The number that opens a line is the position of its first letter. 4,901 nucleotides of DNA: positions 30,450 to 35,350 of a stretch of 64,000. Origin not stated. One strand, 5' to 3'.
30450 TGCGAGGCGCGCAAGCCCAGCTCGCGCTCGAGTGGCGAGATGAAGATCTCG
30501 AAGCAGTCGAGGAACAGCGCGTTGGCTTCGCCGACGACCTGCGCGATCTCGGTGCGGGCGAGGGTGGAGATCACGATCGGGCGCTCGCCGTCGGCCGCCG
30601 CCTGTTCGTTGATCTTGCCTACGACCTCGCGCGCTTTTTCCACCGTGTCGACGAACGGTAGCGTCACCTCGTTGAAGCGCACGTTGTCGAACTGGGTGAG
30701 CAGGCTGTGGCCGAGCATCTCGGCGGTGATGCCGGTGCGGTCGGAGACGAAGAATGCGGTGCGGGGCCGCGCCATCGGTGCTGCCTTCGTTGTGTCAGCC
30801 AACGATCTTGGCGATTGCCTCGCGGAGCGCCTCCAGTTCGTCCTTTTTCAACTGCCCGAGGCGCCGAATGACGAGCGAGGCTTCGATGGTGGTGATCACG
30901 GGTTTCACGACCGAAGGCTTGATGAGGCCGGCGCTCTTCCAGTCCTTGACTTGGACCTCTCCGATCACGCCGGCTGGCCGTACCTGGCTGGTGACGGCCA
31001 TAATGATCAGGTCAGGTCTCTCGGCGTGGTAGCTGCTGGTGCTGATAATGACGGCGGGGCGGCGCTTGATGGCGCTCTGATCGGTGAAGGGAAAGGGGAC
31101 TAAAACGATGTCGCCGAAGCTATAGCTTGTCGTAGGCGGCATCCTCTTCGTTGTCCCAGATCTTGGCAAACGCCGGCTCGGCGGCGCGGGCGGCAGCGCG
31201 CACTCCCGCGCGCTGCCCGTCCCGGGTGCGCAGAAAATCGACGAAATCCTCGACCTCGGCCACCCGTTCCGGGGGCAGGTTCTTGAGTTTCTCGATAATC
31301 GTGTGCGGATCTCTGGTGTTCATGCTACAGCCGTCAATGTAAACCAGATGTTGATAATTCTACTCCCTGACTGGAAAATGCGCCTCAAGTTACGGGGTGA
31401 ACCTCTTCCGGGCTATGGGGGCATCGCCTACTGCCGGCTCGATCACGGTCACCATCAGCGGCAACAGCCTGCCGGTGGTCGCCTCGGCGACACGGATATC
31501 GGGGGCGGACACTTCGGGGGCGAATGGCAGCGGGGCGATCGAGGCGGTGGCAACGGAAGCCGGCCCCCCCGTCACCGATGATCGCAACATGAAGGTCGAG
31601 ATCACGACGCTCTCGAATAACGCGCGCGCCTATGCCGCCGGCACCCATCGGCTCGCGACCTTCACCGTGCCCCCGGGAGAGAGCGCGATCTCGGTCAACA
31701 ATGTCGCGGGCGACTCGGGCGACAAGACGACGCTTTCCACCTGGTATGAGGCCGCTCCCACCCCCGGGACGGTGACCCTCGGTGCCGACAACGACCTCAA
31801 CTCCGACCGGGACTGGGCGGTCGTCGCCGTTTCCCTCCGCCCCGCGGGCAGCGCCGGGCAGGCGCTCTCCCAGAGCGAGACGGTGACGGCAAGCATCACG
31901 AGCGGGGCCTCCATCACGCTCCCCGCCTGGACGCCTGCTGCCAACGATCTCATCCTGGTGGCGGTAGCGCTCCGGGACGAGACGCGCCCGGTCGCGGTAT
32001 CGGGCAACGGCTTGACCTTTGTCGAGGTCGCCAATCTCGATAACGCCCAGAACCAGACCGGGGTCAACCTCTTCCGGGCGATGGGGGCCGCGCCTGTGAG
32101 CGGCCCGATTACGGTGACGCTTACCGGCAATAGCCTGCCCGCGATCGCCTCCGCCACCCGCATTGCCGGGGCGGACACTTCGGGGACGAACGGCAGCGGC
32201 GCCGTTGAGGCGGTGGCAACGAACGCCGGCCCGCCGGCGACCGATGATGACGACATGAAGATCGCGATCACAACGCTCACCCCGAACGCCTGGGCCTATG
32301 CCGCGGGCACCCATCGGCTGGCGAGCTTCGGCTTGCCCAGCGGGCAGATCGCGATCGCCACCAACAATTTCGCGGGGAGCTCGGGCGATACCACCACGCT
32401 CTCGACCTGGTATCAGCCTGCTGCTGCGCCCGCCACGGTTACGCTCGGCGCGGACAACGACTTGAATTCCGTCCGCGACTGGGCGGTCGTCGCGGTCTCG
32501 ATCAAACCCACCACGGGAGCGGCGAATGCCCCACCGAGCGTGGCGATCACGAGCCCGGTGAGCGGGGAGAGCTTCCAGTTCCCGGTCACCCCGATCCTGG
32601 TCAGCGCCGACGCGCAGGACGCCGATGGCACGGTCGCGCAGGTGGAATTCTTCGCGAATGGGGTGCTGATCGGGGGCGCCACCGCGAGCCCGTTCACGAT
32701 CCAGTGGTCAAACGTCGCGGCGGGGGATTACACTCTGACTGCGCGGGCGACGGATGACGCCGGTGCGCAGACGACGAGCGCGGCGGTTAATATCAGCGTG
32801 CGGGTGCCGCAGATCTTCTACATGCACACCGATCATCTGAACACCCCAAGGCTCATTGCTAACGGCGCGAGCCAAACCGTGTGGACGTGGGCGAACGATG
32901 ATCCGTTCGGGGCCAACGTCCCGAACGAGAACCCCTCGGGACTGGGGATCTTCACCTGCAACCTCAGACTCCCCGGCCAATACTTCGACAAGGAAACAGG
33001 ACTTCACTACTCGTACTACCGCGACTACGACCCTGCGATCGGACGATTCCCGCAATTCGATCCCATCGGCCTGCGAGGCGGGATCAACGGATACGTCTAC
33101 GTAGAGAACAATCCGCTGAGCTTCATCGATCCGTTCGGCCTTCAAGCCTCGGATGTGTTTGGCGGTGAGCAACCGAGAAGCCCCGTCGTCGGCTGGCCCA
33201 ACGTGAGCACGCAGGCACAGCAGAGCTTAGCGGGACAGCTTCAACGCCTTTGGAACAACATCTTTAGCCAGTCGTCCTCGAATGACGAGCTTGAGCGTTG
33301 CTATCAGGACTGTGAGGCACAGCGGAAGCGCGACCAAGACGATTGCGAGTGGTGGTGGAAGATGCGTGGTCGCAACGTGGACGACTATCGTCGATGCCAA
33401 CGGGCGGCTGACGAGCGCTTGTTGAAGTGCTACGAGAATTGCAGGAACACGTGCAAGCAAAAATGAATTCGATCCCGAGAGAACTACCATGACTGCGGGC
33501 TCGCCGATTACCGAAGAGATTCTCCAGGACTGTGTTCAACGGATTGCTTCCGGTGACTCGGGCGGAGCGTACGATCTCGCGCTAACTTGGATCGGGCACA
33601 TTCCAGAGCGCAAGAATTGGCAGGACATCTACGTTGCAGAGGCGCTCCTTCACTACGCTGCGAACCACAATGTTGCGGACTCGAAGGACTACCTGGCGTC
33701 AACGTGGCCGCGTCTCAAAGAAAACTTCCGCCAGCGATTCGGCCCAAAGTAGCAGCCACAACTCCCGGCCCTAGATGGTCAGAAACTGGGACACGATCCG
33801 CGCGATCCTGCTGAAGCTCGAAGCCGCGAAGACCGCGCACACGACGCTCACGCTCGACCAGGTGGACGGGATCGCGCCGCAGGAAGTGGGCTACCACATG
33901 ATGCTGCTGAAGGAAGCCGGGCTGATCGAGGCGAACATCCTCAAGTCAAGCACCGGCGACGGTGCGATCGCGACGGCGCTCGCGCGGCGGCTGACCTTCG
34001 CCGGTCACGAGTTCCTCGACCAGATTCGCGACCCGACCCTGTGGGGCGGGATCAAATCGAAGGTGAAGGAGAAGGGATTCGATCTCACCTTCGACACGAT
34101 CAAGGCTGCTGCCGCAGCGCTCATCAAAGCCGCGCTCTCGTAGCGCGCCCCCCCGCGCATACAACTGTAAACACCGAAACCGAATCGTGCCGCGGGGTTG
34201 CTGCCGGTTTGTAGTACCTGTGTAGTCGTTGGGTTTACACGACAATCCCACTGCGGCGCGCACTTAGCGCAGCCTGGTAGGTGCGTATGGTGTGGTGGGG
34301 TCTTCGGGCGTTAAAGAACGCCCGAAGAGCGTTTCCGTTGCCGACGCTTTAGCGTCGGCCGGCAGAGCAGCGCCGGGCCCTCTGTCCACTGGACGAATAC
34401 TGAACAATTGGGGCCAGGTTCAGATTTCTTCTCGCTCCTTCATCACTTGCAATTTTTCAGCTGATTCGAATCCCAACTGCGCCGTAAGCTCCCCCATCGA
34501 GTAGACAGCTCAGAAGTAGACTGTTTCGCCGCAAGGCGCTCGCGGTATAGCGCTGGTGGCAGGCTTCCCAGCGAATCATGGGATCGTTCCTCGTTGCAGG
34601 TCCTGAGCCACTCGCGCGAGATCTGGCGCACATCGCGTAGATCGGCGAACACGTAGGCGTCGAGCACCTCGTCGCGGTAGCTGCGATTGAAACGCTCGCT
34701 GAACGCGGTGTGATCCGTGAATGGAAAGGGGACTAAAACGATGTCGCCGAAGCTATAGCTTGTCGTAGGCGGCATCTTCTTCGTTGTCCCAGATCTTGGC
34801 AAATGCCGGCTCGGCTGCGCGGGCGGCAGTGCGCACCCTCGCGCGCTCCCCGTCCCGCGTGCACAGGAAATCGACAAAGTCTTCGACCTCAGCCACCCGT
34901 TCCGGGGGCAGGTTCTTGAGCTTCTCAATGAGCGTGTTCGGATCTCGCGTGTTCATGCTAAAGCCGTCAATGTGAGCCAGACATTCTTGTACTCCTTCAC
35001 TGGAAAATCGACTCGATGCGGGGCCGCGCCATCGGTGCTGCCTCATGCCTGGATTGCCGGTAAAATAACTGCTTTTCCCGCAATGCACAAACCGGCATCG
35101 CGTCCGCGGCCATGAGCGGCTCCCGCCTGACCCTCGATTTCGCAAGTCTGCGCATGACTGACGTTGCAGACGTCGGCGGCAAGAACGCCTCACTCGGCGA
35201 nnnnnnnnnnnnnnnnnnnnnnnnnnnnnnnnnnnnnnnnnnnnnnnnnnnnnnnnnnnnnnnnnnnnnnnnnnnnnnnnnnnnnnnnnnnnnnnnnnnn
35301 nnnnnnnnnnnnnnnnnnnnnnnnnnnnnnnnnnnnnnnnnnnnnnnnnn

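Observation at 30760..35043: A 4.2-kb accessory insertion splits the ppsR/ppsA pair and is bracketed by a perfect 27-bp direct repeat that duplicates the ppsR start codon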

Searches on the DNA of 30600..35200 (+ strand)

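Call 53: search_rna_families(source=window, start=30600, end=35200, threshold=evalue, max_evalue=1)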
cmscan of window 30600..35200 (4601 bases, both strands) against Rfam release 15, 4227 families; matches with E-value up to 1: 1.
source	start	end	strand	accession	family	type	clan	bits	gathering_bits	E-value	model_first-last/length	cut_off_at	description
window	34335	34371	+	RF01333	CRISPR-DR20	Gene; CRISPR;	-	21.4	42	0.52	1-36/36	no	CRISPR RNA direct repeat element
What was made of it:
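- Tried and rejected: The only match was a sub-threshold CRISPR-repeat hit (E = 0.52, call 53).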

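Call 58: search_dna_similar(query=window:30787-31392:+, collection=plasmids, mode=distant, max_rows=12)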
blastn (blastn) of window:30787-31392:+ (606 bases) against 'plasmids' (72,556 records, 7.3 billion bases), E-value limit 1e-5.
Records with a match: 2; places in all: 6; records where one place covers at least 80% of the query: 0.
Best place of each record, by identity: 60-80% 2.
By first word of the organism name: Leptospira 2.
By predicted mobility (MOB-suite, as given by PLSDB): non-mobilizable 2.
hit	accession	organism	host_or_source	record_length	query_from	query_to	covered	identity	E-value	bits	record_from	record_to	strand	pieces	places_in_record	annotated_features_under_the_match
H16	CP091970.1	Leptospira noguchii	Amphibia,Cell culture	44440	293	384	15%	79.3%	3e-11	78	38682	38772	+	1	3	toxin-antitoxin system, antitoxin component, Xre family protein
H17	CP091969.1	Leptospira noguchii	Amphibia,Cell culture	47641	293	384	15%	78.3%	3e-11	77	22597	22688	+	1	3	none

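Call 59: search_dna_similar(query=window:30787-31392:+, collection=phages, mode=distant, max_rows=8)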
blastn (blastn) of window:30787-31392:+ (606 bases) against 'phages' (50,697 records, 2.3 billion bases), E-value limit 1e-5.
No match.
